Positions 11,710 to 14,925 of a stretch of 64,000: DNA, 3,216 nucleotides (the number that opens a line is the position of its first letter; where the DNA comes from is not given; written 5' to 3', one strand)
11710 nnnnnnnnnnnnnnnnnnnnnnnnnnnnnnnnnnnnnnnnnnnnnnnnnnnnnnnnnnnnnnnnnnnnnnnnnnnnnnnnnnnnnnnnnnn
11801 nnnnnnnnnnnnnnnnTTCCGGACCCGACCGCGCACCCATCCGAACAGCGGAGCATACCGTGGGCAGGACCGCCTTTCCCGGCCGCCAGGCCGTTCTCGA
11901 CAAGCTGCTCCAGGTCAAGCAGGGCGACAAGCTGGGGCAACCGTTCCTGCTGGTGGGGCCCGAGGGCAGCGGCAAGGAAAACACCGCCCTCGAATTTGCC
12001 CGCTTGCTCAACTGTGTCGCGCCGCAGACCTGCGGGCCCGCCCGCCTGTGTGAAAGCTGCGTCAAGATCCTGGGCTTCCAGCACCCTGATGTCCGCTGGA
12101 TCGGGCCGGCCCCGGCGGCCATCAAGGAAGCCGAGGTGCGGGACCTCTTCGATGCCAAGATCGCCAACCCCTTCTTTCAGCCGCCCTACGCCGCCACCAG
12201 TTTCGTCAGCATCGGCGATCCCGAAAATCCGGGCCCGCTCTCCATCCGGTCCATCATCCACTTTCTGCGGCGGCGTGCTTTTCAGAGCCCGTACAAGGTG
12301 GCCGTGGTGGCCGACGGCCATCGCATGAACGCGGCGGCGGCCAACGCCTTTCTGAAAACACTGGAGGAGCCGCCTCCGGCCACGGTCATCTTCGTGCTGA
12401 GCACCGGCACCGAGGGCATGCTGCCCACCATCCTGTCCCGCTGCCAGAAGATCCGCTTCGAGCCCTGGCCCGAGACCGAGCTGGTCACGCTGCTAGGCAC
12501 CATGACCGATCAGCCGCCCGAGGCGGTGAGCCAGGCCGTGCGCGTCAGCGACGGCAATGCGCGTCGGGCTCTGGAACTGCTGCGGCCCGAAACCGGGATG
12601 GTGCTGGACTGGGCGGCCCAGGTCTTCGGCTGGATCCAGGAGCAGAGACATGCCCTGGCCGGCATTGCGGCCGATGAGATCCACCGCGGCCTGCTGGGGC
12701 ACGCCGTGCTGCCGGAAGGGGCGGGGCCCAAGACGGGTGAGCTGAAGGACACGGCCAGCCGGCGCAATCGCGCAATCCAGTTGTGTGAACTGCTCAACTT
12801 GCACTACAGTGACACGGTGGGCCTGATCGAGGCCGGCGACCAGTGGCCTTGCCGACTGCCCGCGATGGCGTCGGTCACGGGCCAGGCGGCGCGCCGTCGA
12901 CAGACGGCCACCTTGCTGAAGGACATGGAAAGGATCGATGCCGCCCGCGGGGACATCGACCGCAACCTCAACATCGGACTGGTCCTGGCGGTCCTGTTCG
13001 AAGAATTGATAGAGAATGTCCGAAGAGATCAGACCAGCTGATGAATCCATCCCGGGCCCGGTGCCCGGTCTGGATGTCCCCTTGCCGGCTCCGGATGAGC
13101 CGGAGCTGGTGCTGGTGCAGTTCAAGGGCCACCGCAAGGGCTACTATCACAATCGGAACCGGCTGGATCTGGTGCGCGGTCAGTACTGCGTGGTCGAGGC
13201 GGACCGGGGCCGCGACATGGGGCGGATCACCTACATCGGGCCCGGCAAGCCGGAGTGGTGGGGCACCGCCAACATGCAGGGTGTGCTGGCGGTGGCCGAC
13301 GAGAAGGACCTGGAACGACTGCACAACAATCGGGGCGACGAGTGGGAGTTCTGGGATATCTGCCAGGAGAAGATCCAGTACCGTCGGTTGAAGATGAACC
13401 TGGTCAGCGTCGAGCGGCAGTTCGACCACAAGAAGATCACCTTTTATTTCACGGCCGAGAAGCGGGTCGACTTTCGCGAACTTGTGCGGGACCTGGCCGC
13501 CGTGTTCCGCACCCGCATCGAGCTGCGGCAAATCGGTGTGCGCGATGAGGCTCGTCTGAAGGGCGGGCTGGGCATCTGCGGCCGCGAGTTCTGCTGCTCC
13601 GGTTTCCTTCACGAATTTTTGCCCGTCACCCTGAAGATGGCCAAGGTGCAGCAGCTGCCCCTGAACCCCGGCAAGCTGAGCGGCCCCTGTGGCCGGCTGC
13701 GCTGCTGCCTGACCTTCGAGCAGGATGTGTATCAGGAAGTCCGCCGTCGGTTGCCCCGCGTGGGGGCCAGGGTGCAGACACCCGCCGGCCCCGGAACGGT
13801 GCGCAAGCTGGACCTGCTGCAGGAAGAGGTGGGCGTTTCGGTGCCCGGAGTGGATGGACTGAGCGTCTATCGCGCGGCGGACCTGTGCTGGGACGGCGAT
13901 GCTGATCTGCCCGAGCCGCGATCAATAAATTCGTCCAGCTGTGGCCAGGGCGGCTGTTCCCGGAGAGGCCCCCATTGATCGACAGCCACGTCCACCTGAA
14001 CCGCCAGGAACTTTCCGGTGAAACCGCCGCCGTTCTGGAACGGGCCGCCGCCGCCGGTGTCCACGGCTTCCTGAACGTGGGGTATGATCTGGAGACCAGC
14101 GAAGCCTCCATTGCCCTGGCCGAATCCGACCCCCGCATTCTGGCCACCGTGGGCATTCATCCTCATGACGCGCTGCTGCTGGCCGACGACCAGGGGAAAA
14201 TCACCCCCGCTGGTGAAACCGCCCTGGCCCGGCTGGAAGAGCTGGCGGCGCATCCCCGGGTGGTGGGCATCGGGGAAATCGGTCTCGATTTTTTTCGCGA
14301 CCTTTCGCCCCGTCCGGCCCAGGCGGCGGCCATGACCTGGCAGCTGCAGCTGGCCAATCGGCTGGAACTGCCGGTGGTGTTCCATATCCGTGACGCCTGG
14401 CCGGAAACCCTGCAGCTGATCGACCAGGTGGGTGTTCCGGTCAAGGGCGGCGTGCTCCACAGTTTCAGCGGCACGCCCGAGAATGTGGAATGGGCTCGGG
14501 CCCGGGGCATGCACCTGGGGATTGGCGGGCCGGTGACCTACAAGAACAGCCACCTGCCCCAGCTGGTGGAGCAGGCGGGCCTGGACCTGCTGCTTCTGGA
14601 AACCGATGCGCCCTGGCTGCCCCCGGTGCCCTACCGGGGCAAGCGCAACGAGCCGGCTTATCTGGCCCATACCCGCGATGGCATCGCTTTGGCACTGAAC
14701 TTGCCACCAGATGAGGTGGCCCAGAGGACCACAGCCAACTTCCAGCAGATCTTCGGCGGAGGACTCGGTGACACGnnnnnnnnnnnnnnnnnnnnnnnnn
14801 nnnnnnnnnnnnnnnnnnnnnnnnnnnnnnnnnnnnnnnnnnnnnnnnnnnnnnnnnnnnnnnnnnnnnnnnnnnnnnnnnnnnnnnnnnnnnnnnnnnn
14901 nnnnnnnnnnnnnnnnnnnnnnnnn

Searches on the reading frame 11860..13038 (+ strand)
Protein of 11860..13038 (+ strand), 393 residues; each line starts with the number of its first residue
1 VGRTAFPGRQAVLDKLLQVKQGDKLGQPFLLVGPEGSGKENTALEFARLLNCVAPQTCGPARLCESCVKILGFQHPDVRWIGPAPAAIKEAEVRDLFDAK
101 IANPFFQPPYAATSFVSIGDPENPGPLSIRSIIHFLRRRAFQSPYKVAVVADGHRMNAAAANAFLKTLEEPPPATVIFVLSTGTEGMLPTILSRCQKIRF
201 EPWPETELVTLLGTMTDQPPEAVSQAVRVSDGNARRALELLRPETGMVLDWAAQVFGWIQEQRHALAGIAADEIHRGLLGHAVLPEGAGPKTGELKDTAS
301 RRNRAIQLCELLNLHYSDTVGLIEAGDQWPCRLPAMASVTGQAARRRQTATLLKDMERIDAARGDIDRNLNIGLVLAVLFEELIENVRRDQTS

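Call 17: search_protein_families(library=pfam, proteins=[window:11860-13038:+], max_evalue=0.00001)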
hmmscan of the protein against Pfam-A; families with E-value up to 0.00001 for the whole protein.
window:11860-13038:+ (393 aa): 1 family
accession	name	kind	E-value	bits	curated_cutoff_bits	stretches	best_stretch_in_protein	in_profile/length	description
PF13177.12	DNA_pol3_delta2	-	5.1e-38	131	27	2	128-202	85-159/161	DNA polymerase III, delta subunit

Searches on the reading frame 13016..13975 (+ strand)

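Call 17: search_protein_families(library=pfam, proteins=[window:13016-13975:+], max_evalue=0.00001)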
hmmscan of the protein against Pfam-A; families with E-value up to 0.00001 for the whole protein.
window:13016-13975:+ (320 aa): 1 family
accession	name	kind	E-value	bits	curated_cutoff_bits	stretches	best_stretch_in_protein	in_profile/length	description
PF04468.17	PSP1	-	7.5e-33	113.2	27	1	90-173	3-86/86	PSP1 C-terminal conserved region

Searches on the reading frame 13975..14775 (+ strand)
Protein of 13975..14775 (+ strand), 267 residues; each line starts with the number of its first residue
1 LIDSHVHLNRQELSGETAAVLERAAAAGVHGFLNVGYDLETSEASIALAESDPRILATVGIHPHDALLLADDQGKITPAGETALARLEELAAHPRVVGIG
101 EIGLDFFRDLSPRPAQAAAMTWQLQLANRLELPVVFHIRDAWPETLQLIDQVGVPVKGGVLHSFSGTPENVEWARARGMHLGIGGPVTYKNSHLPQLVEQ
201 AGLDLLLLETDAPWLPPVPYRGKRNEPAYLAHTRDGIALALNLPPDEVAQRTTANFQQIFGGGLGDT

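Call 18: search_protein_families(library=pfam, proteins=[window:13975-14775:+], max_evalue=0.00001)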
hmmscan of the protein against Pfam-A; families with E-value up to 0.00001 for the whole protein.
window:13975-14775:+ (267 aa): 1 family
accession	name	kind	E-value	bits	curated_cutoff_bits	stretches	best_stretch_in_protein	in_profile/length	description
PF01026.27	TatD_DNase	-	1.2e-69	234.9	27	1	2-261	1-253/253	TatD related DNase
